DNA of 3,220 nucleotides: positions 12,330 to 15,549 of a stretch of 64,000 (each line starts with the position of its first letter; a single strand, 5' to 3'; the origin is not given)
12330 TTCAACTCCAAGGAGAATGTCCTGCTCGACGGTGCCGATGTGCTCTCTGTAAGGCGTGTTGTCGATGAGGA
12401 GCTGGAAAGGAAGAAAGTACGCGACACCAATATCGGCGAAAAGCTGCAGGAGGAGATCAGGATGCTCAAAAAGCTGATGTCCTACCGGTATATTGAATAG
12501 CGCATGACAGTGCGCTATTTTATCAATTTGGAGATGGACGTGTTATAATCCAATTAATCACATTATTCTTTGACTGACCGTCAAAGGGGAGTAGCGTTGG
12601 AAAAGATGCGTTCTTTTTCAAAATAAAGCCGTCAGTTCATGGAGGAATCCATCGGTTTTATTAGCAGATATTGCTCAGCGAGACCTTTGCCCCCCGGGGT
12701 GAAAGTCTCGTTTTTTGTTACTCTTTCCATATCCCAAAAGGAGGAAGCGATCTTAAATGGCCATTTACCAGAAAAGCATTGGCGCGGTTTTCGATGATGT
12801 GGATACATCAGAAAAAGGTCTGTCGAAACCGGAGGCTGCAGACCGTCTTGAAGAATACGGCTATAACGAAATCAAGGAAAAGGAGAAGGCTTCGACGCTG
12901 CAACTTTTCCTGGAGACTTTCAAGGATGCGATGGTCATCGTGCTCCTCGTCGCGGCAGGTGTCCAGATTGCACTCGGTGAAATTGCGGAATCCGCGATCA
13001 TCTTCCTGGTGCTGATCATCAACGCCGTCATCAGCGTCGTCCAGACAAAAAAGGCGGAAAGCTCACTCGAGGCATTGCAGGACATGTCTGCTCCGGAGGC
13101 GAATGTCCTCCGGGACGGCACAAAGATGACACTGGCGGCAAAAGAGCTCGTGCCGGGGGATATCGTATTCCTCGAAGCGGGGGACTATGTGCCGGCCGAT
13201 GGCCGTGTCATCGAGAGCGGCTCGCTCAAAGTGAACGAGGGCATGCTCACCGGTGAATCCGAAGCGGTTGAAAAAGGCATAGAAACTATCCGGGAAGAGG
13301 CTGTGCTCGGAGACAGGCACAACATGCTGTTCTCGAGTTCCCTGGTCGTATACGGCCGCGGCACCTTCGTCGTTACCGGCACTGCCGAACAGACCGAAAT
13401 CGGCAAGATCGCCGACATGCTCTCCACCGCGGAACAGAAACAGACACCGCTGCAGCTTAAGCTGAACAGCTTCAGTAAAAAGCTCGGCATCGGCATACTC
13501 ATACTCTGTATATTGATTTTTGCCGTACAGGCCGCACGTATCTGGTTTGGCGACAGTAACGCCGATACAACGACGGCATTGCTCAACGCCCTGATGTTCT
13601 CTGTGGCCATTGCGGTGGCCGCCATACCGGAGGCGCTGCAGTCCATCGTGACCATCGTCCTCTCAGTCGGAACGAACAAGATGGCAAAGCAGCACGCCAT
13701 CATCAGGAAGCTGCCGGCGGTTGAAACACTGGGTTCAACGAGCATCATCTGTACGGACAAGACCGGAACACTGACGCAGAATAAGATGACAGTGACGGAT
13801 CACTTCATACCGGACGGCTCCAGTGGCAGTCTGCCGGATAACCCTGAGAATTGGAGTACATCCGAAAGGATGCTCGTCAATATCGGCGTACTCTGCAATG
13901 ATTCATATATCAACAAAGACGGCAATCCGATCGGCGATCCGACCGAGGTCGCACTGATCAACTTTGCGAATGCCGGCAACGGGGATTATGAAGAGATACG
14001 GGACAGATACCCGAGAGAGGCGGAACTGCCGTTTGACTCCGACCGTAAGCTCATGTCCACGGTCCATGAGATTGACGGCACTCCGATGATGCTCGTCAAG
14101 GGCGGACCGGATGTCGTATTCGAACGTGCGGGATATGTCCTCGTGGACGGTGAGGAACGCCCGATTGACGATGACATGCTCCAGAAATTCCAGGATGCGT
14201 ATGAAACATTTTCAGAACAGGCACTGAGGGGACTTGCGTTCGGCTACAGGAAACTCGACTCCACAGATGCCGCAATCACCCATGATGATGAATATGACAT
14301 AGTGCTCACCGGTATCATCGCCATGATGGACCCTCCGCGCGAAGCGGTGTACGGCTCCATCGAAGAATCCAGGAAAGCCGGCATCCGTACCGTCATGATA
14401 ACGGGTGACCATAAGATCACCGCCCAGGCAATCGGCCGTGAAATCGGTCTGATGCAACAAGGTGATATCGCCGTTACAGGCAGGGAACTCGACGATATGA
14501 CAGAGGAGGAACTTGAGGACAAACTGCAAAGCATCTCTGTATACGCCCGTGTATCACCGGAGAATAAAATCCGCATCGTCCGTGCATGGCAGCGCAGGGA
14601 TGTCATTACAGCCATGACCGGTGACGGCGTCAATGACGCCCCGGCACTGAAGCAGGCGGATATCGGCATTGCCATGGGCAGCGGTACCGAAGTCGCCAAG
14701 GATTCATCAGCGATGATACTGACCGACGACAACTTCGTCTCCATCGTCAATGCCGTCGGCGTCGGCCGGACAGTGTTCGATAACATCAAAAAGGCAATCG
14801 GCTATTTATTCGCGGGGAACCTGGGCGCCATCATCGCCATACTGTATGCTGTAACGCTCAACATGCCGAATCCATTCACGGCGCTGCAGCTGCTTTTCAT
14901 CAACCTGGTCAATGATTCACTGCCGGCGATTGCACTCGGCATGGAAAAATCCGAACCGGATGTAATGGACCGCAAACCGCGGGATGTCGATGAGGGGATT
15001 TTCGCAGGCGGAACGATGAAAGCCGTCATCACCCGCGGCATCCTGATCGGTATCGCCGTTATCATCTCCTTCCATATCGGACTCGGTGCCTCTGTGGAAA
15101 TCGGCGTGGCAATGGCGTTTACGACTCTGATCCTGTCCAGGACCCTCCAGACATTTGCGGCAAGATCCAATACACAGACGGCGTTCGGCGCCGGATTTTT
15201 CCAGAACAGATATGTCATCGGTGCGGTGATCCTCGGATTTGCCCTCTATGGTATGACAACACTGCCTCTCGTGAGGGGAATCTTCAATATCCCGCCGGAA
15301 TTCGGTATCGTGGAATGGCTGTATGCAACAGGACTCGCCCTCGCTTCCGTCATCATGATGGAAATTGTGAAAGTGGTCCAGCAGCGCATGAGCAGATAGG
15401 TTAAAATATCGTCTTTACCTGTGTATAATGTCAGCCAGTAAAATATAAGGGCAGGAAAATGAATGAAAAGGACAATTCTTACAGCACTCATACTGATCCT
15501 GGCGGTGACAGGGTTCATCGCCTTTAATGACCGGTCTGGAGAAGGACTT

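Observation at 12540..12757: Candidate Mn2+ (yybP-ykoY) riboswitch with an attenuator upstream of a P-type cation ATPase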

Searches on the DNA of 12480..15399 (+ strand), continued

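Call 24: search_with_rna_model(model_id=R1, sources=[window, L001, L002, L003, L004, L005, L006, L007, L008, L009, L010, L011, L012, L013, L014, L015, L016, L017, L018, L019, L020, L021, L022, L023, L024, L025, L026, L027, L028, L029, L030, L031, L032, L033, L034, L035, L036, L037, L038, L039, L040, L041, L042, L043, L044, L045, L046, L047, L048, L049, L050, L051, L052, L053, L054, L055, L056, L057, L058, L059, L060, L061, L062, L063, L064, L065, L066, L067, L068, L069, L070, L071, L072, L073, L074, L075, L076, L077, L078, L079, L080], max_evalue=0.01, make_alignment=true)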
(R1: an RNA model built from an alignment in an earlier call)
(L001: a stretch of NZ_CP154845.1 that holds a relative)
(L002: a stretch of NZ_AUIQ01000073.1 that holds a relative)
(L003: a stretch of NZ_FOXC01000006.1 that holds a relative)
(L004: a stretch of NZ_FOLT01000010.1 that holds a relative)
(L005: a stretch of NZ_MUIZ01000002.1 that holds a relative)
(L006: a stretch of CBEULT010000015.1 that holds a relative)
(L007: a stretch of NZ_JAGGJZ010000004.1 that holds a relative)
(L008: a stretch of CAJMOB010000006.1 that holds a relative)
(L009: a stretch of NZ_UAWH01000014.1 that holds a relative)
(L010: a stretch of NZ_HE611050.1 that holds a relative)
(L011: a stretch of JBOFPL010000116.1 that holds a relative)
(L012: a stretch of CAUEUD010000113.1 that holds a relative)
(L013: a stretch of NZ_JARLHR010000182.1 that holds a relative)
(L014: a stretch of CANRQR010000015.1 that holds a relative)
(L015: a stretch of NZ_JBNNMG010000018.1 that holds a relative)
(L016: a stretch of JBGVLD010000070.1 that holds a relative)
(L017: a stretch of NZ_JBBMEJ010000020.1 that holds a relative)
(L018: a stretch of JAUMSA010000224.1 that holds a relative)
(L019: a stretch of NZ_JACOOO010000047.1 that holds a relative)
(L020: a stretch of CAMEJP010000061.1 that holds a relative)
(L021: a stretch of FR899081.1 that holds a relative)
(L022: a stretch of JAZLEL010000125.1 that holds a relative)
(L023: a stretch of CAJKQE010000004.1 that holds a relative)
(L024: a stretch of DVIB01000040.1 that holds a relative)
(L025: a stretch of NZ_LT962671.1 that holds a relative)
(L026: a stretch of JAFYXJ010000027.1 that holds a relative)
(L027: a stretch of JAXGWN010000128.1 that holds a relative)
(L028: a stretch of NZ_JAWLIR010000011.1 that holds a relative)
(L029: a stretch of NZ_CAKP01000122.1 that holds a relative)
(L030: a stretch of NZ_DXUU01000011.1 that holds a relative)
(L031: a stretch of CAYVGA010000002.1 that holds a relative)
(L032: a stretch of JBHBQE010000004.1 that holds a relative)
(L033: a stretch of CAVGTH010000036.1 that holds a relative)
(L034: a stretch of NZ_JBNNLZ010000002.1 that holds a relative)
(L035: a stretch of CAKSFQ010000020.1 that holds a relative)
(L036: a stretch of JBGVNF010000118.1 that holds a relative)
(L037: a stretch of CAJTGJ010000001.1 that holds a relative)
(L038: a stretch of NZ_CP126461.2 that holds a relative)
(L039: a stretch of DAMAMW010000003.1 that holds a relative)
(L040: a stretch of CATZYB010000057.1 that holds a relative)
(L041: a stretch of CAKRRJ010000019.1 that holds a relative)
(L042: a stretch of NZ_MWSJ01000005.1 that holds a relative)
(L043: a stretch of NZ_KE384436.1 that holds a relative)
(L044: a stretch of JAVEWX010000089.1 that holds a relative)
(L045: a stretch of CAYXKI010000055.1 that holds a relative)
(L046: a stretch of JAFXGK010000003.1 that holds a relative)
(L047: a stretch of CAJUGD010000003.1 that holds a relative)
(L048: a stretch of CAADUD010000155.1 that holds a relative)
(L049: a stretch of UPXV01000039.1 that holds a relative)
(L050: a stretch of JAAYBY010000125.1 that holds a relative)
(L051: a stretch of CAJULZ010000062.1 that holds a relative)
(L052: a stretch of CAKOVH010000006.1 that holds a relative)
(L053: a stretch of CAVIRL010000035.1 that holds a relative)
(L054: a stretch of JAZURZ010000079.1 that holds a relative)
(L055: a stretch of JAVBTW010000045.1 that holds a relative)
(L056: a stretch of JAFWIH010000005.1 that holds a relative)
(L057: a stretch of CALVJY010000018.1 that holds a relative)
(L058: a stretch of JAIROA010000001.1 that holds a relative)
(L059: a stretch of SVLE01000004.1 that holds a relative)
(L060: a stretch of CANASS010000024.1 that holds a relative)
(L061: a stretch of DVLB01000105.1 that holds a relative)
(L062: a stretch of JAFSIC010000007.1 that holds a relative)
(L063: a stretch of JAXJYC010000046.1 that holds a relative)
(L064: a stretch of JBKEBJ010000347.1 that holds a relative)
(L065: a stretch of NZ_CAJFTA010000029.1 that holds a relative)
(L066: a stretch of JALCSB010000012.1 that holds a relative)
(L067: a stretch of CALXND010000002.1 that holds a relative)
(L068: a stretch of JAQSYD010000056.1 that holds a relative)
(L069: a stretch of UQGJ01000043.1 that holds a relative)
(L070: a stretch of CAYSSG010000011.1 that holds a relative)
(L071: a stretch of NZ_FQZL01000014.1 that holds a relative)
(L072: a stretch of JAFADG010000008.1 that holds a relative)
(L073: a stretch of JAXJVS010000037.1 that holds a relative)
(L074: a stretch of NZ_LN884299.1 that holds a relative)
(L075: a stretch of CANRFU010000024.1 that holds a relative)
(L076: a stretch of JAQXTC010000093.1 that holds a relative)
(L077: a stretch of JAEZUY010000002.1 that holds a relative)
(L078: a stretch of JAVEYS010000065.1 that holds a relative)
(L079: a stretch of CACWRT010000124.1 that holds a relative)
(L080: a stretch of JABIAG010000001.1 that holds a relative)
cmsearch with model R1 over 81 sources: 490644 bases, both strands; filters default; matches with E-value up to 0.01: 42.
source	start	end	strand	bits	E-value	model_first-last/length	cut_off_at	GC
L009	1322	1420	+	89.9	4.2e-20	1-100/100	no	0.3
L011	1277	1376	+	89.8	4.3e-20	1-100/100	no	0.32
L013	1290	1386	+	88.1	1.2e-19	1-100/100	no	0.32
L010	1309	1409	+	83.6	1.8e-18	1-100/100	no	0.33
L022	1315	1409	+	83.4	2e-18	1-100/100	no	0.36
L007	1302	1397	+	83.4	2e-18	1-100/100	no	0.33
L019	1267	1359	+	82.4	3.6e-18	1-100/100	no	0.35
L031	1275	1371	+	80.1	1.4e-17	1-100/100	no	0.36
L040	1278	1377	+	77.7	5.9e-17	1-100/100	no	0.47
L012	1314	1409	+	77.2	8.2e-17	1-100/100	no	0.48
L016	1272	1369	+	75.4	2.5e-16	1-100/100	no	0.36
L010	1037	1159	+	69.1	1e-14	1-100/100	no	0.32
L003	273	371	+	67.4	2.9e-14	1-100/100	no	0.41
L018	351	452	+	66.2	5.9e-14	1-100/100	no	0.49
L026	1343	1432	+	65.6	8.6e-14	1-100/100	no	0.49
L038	1339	1436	+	63.8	2.5e-13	1-100/100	no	0.4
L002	1301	1405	+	63.2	3.5e-13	1-100/100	no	0.42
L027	1299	1391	+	61.9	7.7e-13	1-100/100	no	0.51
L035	1344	1433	+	61.2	1.2e-12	1-100/100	no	0.51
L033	1343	1432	+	60.8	1.5e-12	1-100/100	no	0.52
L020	1284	1392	+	58.9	4.6e-12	1-100/100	no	0.35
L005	1218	1331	+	58.4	6.3e-12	1-100/100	no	0.46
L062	1214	1316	+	56.5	1.9e-11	1-100/100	no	0.41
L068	423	534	+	56.1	2.5e-11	1-100/100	no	0.4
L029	1328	1429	+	56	2.6e-11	1-100/100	no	0.51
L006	1316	1426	+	53.6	1.1e-10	1-100/100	no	0.4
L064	1353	1448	+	44.2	3e-08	1-100/100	no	0.41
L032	1361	1450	+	43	6.1e-08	1-100/100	no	0.43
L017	1305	1404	+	40.8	2.3e-07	1-100/100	no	0.46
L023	1290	1393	+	39.6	4.7e-07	1-100/100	no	0.42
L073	1332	1431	+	37.9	1.3e-06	1-100/100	no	0.36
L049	1334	1430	+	37.5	1.7e-06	1-100/100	no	0.39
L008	1146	1262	+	35.4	6e-06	1-100/100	no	0.3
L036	1339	1429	+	33.7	1.6e-05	1-100/100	no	0.42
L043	1280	1374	+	32.6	3.2e-05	1-100/100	no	0.38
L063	1311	1401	+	31.7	5.4e-05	1-100/100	no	0.42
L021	1306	1412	+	31.3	6.9e-05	1-100/100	no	0.46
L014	1329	1422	+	30.9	8.7e-05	1-100/100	no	0.39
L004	392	492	+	29.7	0.00018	1-100/100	no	0.45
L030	1278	1379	+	29.2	0.00024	1-100/100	no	0.52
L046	1296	1412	+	28.9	0.00029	1-100/100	no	0.44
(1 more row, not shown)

Alignment A3: 42 matches aligned to the model, 193 columns, each read 5' to 3' on its own strand. Consensus structure (alignment columns), stored with it:
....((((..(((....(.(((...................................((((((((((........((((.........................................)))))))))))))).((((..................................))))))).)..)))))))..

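Call 42: search_with_rna_model(model_id=R1, sources=[L081, L082, L083, L084, L001], max_evalue=1, show_alignments=4)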
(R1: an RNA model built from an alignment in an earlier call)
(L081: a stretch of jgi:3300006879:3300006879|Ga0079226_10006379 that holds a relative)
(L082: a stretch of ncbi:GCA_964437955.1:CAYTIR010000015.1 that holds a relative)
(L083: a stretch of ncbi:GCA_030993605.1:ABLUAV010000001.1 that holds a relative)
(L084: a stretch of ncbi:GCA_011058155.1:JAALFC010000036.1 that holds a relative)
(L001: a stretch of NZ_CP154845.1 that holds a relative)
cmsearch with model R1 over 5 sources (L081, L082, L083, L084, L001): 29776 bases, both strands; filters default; matches with E-value up to 1: 1.
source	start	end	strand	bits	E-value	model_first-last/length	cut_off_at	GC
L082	2836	2951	+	48.4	1.5e-10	1-100/100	no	0.43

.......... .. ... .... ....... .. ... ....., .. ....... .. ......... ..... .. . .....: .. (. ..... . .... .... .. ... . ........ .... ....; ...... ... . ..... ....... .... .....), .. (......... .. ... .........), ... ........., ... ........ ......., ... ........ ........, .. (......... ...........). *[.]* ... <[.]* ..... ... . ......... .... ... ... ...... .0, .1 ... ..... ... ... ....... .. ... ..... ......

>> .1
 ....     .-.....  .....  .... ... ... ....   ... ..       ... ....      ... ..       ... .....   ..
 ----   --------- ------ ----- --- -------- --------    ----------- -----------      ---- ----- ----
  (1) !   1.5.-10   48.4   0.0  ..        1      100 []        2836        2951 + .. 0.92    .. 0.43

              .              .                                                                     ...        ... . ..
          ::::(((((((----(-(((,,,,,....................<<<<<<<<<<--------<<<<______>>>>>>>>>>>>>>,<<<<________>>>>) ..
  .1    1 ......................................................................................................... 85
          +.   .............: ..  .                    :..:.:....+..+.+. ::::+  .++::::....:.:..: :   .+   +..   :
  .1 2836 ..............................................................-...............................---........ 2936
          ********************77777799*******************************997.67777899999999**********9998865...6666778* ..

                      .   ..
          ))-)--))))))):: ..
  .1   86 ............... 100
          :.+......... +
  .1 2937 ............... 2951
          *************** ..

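Call 48: search_with_rna_model(model_id=R1, sources=[L085, L086, L087, L083, L084, L001], max_evalue=10, filters=off)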
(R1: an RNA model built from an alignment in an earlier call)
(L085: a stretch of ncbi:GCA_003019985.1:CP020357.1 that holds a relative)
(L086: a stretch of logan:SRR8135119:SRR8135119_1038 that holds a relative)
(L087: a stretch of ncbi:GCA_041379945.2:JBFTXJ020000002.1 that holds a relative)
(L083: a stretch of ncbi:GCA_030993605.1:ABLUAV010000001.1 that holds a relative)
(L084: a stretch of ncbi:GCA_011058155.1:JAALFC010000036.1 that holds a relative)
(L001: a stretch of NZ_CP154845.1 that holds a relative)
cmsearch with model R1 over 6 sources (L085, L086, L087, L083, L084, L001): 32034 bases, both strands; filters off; matches with E-value up to 10: 23.
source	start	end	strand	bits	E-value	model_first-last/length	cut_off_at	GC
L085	860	977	+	44.1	2.1e-09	1-100/100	no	0.44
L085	984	1100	-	15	0.076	1-100/100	no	0.34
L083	4131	4214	+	13.8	0.16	1-100/100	no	0.26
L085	3860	3902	-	12.7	0.31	1-100/100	no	0.44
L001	823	876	-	12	0.45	1-100/100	no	0.3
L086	1067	1155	+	11.7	0.56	1-100/100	no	0.33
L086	3844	3897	+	10.9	0.9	1-100/100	no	0.39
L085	3858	3900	+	10.7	1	1-100/100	no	0.47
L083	4798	4877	-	10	1.6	1-100/100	no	0.38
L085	2453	2482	+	9.6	2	1-100/100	no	0.43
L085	479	505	+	9.1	2.6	1-100/100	no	0.44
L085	3406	3452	+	8.8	3.1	1-100/100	no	0.47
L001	4181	4258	-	8.8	3.1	1-100/100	no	0.36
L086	4321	4340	-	8.7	3.3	1-100/100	no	0.35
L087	4163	4217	+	8.6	3.5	1-100/100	no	0.33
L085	358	387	+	8.6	3.6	1-100/100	no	0.43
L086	4319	4338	+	8.5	3.8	1-100/100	no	0.35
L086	3847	3898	-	8.5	3.9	1-100/100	no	0.42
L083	4145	4174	-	8.2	4.5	1-100/100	no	0.3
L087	4376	4408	+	8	5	1-100/100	no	0.33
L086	802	827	+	8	5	1-100/100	no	0.27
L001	5019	5065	+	7.7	5.9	1-100/100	no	0.36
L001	4120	4198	+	7.1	8.9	1-100/100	no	0.37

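Call 51: search_rna_families(sources=[L006, L082, L085, L009, L002, L017, L011, L003], threshold=evalue, max_evalue=0.01)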
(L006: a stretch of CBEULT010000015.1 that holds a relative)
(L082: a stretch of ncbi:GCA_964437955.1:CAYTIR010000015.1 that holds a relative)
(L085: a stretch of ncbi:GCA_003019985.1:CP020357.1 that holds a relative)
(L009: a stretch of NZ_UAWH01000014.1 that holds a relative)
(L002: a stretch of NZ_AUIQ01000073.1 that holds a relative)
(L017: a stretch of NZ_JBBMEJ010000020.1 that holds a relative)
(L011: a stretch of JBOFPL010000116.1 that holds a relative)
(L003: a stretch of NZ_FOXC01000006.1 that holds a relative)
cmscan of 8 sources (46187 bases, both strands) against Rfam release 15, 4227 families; matches with E-value up to 0.01: 6.
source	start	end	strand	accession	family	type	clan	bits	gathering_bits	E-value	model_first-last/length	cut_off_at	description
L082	2833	2996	+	RF00080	Manganese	Cis-reg; riboswitch;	-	46.8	45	1.6e-09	1-177/177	no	Manganese Mn2+ riboswitch aptamer (yybP-ykoY)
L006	1313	1471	+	RF00080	Manganese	Cis-reg; riboswitch;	-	44.3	45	8.7e-09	1-177/177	no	Manganese Mn2+ riboswitch aptamer (yybP-ykoY)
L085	857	961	+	RF00080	Manganese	Cis-reg; riboswitch;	-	39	45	3.4e-07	1-177/177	no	Manganese Mn2+ riboswitch aptamer (yybP-ykoY)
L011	846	893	-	RF03790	MIR8008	Gene; miRNA;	-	38.5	66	0.00013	1-55/55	no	MIR8008 microRNA precursor family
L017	1376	1448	+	RF03879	mir-2831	Gene; miRNA;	-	36.1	90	0.0011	1-75/75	no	mir-2831 microRNA precursor family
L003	270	394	+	RF00080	Manganese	Cis-reg; riboswitch;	-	35.4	45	4.1e-06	1-177/177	no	Manganese Mn2+ riboswitch aptamer (yybP-ykoY)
